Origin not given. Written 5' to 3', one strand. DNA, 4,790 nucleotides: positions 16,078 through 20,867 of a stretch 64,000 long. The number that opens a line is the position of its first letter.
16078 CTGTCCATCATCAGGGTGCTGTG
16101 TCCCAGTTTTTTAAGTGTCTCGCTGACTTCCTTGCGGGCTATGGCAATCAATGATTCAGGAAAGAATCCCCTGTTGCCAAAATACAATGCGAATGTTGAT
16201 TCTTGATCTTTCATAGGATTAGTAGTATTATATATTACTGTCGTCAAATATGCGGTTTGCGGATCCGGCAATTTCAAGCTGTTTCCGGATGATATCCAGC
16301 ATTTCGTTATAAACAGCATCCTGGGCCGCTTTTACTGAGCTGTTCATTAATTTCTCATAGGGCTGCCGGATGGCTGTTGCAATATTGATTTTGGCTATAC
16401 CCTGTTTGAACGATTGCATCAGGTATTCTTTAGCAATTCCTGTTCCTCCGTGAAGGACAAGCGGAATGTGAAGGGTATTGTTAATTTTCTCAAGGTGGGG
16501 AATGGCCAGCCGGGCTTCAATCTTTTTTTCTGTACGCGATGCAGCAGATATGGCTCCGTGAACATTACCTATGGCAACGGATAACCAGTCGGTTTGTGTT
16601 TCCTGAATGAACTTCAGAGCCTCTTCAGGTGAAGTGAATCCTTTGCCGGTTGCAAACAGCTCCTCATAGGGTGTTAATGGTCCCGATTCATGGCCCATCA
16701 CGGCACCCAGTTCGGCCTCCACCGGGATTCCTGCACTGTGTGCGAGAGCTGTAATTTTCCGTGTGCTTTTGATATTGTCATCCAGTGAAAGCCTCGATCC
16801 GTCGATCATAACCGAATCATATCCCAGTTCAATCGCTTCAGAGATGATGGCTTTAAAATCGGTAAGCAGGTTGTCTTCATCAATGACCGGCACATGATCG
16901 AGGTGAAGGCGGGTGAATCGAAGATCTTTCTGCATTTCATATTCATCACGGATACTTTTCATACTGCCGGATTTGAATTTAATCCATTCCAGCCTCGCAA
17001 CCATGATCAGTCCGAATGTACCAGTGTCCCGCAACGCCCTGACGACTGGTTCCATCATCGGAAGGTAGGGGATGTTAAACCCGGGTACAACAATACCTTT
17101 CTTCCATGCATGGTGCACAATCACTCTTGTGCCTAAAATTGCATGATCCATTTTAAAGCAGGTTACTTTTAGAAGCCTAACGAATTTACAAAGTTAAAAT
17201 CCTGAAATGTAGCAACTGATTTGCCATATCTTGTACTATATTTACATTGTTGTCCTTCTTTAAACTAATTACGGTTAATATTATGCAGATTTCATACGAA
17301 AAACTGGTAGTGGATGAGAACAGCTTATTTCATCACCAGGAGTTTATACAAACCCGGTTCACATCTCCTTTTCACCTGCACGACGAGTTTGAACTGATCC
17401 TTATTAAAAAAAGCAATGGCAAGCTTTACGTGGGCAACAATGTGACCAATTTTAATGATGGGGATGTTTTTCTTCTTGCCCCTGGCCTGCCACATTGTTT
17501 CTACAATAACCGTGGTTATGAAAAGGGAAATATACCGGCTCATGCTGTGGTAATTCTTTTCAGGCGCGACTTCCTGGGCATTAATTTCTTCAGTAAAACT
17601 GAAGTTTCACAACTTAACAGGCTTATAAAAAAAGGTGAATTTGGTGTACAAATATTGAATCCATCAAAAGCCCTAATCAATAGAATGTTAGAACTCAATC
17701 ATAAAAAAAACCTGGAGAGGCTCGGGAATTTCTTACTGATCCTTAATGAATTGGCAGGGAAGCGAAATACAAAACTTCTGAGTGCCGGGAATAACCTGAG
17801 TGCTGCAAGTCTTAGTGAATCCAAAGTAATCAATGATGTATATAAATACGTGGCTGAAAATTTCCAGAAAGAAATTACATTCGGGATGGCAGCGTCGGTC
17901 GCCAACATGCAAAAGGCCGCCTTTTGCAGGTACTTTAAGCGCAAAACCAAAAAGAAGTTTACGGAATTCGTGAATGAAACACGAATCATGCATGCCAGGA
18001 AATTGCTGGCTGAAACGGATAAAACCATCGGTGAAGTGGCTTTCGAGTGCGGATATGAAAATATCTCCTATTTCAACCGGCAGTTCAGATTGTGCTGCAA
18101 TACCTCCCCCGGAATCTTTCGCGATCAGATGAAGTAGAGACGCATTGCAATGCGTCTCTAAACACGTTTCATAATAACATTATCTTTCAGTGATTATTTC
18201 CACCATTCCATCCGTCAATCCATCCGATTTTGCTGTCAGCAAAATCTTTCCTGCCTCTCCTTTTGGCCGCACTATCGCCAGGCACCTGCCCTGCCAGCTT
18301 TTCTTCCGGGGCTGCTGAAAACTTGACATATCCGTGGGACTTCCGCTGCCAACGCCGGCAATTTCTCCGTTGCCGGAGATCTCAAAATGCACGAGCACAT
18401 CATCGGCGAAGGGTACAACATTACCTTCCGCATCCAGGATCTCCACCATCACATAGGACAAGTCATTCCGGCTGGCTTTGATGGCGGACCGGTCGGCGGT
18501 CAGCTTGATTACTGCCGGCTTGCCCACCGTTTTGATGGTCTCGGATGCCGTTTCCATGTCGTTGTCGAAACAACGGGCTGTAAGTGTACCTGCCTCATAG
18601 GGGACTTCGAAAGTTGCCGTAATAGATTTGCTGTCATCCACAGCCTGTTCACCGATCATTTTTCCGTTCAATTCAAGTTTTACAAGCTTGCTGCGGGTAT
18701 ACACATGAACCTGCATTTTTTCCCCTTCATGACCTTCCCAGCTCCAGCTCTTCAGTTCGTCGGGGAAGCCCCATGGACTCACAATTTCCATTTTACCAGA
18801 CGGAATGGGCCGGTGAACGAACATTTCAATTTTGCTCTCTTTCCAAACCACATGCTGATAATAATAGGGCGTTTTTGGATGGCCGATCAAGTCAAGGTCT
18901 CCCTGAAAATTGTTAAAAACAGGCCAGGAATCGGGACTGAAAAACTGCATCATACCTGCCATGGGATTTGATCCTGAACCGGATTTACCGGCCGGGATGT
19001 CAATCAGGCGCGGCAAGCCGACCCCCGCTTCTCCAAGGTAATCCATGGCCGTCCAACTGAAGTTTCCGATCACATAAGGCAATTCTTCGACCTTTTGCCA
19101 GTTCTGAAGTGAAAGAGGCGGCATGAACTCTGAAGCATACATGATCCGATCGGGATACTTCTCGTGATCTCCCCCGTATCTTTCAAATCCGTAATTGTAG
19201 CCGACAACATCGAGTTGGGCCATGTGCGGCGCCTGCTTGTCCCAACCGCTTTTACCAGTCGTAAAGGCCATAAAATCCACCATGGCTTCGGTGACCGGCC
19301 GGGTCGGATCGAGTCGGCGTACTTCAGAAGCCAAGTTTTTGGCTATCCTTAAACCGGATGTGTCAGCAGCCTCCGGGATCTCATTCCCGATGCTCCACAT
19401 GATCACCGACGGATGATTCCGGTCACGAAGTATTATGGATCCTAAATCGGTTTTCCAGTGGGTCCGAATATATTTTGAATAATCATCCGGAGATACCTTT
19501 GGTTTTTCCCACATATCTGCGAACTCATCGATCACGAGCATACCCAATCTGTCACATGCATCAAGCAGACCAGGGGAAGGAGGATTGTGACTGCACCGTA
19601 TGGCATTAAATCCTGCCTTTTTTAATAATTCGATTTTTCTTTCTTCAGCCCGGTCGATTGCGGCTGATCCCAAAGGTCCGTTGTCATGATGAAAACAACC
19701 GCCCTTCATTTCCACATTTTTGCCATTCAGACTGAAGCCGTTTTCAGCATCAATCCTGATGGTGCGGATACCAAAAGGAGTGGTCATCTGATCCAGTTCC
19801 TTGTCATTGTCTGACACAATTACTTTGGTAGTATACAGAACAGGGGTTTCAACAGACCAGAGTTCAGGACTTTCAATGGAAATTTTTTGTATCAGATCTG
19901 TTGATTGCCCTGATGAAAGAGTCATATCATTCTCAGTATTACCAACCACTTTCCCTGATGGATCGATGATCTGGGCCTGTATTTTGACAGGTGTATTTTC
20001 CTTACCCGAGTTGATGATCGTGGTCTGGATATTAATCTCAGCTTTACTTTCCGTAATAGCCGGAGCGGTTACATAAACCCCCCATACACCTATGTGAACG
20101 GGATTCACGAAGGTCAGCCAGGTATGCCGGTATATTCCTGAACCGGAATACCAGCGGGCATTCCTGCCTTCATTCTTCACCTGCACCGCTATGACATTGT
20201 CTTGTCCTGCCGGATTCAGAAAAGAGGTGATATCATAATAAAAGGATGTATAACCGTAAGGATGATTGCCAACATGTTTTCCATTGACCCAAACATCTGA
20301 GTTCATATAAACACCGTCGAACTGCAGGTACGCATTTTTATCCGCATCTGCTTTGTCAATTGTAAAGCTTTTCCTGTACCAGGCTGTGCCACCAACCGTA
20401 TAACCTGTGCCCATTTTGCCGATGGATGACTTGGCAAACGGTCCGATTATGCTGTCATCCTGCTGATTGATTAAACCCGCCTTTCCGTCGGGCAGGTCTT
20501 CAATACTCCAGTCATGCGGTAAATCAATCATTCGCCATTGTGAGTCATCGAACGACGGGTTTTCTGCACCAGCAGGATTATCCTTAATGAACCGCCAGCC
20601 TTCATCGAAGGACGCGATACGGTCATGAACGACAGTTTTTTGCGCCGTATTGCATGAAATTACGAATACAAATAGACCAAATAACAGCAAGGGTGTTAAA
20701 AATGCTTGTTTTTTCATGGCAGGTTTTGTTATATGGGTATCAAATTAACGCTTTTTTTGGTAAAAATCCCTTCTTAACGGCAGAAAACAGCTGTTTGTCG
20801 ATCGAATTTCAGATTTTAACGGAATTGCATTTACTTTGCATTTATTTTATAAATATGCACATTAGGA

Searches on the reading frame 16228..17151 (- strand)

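Call 30: search_protein_families(library=pfam, proteins=[window:16228-17151:-], max_evalue=0.00001)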
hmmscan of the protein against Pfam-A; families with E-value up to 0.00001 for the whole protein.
window:16228-17151:- (307 aa): 1 family
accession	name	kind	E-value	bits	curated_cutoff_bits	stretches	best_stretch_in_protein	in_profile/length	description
PF01116.26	F_bP_aldolase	-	1.9e-55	188.8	25.5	1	9-300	4-277/277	Fructose-bisphosphate aldolase class-II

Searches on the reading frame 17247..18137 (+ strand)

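Call 30: search_protein_families(library=pfam, proteins=[window:17247-18137:+], max_evalue=0.00001)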
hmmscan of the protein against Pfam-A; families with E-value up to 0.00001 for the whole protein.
window:17247-18137:+ (296 aa): 4 families
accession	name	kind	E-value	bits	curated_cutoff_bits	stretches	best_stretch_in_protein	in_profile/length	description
PF12833.13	HTH_18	-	8.7e-20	71.2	33.6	1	216-293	2-79/80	Helix-turn-helix domain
PF00165.29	HTH_AraC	-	3.7e-11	43.3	26.6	1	257-288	7-37/42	Bacterial regulatory helix-turn-helix proteins, AraC family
PF02311.25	AraC_binding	-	2.9e-06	27.5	21.1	1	29-86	7-62/135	AraC-like ligand binding domain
PF07883.17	Cupin_2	-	6.6e-06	26.2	27.2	1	39-88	10-59/70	Cupin domain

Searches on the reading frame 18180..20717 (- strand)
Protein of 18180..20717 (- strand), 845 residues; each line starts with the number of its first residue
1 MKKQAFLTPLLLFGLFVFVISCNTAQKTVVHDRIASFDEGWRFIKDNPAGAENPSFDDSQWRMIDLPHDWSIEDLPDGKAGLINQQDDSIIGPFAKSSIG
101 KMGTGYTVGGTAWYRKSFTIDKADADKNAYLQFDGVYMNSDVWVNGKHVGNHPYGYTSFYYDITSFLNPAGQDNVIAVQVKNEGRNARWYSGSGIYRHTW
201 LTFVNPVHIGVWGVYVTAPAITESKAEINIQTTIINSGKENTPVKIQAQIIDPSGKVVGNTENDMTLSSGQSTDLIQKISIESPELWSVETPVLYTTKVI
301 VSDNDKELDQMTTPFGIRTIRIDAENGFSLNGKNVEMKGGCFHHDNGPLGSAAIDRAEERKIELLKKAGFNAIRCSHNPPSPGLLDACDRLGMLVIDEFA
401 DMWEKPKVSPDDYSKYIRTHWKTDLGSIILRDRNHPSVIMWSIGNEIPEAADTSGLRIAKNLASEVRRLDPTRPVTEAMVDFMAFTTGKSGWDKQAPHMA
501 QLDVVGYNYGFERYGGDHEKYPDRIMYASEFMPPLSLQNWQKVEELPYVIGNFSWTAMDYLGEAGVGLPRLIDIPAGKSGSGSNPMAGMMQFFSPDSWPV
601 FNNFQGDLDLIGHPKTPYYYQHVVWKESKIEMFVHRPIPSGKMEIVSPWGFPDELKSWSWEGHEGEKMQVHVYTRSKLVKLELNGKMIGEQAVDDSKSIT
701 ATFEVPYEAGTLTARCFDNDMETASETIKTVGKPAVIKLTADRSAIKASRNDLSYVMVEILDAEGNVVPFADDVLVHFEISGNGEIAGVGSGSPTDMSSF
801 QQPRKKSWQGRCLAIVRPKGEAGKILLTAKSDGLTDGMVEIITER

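Call 30: search_protein_families(library=pfam, proteins=[window:18180-20717:-], max_evalue=0.00001)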
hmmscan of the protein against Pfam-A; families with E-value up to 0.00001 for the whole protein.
window:18180-20717:- (845 aa): 6 families
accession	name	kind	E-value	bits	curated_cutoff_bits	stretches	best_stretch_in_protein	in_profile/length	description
PF18565.7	Glyco_hydro2_C5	-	1.7e-34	118.2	32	1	737-839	1-102/103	Glycoside hydrolase family 2 C-terminal domain 5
PF02836.23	Glyco_hydro_2_C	-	2.2e-26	93.2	21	1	326-502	6-190/302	Glycosyl hydrolases family 2, TIM barrel domain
PF02837.24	Glyco_hydro_2_N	-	1e-22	81.3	28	1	34-201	1-165/169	Glycosyl hydrolases family 2, sugar binding domain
PF00703.27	Glyco_hydro_2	-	6e-19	69.3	23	1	213-318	5-109/109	Glycosyl hydrolases family 2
PF16355.11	DUF4982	-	9.1e-14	51.6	23.9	1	665-722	1-59/61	Domain of unknown function (DUF4982)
PF22666.2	Glyco_hydro_2_N2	-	6.7e-10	39.7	27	1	112-186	50-123/167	Glycosyl hydrolase 2 galactose-binding domain-like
